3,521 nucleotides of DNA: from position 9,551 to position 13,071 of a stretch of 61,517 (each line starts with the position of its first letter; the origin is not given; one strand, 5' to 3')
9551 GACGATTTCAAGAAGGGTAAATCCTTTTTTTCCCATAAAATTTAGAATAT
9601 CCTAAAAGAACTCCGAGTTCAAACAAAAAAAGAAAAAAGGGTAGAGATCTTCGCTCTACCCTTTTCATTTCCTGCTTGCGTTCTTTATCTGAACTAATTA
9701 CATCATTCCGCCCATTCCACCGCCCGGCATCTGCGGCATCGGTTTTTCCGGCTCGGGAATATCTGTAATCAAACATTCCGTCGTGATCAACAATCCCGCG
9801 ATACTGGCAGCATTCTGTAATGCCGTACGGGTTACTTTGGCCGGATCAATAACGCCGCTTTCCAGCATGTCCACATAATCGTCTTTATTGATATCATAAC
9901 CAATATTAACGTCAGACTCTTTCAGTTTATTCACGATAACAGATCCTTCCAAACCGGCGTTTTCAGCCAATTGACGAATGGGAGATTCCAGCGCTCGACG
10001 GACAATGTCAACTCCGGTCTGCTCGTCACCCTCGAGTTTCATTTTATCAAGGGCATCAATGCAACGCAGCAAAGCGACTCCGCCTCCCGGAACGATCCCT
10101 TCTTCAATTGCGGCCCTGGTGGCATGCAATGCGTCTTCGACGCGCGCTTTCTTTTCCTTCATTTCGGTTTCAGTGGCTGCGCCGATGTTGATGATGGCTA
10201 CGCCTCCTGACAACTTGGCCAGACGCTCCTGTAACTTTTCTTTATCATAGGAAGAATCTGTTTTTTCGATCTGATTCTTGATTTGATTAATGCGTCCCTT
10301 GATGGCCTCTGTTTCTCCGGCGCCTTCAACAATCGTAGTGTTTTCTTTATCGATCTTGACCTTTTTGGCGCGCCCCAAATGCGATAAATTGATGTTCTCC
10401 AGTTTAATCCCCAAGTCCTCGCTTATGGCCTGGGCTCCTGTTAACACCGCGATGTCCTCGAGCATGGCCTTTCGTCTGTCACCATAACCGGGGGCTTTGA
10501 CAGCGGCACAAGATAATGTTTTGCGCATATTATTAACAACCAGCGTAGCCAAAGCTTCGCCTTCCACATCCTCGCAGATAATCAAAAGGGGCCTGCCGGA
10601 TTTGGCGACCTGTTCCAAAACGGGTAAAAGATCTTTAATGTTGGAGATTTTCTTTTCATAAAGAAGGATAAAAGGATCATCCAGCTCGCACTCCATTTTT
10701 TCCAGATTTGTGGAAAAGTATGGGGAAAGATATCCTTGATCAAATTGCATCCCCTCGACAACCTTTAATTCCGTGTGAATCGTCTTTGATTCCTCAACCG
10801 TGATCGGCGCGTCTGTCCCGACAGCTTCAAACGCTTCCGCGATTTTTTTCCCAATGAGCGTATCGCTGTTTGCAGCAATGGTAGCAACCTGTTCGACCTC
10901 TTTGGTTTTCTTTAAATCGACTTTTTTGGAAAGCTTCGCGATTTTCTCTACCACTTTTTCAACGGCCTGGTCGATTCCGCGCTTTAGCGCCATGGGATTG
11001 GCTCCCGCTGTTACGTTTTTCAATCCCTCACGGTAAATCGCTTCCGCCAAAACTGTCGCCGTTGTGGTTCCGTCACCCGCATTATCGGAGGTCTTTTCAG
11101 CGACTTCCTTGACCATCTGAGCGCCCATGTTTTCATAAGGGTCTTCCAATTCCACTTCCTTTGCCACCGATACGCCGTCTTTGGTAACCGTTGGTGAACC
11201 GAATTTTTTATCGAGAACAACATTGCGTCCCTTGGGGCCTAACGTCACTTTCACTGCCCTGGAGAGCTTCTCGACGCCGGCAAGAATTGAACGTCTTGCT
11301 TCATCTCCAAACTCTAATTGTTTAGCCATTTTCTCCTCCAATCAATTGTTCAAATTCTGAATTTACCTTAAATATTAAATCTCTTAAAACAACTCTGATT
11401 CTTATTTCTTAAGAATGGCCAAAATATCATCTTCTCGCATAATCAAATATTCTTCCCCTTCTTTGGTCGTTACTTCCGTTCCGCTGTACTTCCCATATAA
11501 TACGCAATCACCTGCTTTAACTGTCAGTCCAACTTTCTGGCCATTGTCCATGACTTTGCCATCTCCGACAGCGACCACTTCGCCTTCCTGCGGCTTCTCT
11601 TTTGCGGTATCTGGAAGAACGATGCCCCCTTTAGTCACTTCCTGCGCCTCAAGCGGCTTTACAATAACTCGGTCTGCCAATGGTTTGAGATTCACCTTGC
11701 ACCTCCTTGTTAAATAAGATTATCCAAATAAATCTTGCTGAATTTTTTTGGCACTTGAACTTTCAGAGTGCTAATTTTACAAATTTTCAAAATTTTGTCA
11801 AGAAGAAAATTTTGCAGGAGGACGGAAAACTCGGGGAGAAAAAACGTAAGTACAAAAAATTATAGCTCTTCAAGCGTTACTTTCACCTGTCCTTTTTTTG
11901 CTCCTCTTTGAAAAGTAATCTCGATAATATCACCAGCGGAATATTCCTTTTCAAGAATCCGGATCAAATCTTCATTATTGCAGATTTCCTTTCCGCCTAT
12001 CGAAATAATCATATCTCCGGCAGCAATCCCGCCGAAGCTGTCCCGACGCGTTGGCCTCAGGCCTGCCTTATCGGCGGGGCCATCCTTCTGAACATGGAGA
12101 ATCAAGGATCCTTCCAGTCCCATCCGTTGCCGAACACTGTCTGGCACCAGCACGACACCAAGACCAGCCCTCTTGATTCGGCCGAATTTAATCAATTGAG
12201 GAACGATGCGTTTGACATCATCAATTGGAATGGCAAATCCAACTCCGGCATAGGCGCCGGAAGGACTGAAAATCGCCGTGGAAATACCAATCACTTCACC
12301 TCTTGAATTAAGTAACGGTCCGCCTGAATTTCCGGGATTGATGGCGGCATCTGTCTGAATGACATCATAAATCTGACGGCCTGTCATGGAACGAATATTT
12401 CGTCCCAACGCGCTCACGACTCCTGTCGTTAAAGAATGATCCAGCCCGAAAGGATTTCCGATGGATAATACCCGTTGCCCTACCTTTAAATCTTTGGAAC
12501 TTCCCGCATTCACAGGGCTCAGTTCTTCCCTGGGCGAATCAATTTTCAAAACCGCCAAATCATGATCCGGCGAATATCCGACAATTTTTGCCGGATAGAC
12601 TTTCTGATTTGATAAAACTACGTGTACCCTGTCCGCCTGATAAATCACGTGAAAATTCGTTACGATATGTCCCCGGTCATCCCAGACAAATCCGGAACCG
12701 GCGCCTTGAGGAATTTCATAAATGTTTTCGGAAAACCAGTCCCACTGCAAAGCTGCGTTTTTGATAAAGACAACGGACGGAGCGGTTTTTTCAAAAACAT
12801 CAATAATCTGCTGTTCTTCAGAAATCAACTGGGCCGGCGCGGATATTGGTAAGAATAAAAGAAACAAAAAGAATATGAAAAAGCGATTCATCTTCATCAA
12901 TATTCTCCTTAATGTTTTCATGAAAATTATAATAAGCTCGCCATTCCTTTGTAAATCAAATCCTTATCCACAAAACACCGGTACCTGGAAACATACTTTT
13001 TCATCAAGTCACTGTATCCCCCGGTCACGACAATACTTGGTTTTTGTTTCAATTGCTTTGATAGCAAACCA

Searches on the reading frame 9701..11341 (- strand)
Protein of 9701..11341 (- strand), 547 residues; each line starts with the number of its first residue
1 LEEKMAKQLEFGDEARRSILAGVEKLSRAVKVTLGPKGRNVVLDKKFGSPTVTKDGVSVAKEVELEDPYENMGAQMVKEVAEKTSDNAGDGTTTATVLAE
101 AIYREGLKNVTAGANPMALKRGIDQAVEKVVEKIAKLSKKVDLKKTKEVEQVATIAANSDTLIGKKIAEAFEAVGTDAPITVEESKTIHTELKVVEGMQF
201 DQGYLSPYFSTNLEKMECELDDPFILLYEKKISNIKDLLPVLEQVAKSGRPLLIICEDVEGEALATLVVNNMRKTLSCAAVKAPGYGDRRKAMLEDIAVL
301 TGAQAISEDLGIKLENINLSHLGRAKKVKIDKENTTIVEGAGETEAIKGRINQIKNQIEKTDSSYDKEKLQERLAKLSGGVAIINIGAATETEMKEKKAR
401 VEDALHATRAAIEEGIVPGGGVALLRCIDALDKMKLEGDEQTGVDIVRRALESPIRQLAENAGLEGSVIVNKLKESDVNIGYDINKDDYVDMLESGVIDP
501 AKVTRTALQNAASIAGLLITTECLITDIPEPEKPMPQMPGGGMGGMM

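Call 63: search_protein_families(library=pfam, max_evalue=0.001, proteins=[window:9701-11341:-])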
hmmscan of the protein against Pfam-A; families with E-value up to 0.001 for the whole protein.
window:9701-11341:- (547 aa): 1 family
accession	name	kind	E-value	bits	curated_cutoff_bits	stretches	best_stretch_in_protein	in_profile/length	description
PF00118.29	Cpn60_TCP1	-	7.5e-84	282.6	34.3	1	26-527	1-488/490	TCP-1/cpn60 chaperonin family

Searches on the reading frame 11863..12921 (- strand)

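Call 63: search_protein_families(library=pfam, max_evalue=0.001, proteins=[window:11863-12921:-])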
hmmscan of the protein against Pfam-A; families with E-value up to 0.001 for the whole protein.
window:11863-12921:- (353 aa): 5 families
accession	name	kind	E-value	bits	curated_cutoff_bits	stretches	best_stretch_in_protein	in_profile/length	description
PF13365.12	Trypsin_2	-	3.6e-38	132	27.6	1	75-213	1-144/144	Trypsin-like peptidase domain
PF00089.32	Trypsin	-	7.1e-20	72.2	20.6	1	76-238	28-218/220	Trypsin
PF13180.12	PDZ_2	-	1.1e-09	38.9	27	1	254-350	3-80/80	PDZ domain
PF17820.7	PDZ_6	-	3.7e-08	33.4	27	0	297-337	14-52/54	PDZ domain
PF00595.29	PDZ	-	9.4e-05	23.2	23.2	0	297-315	41-59/81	PDZ domain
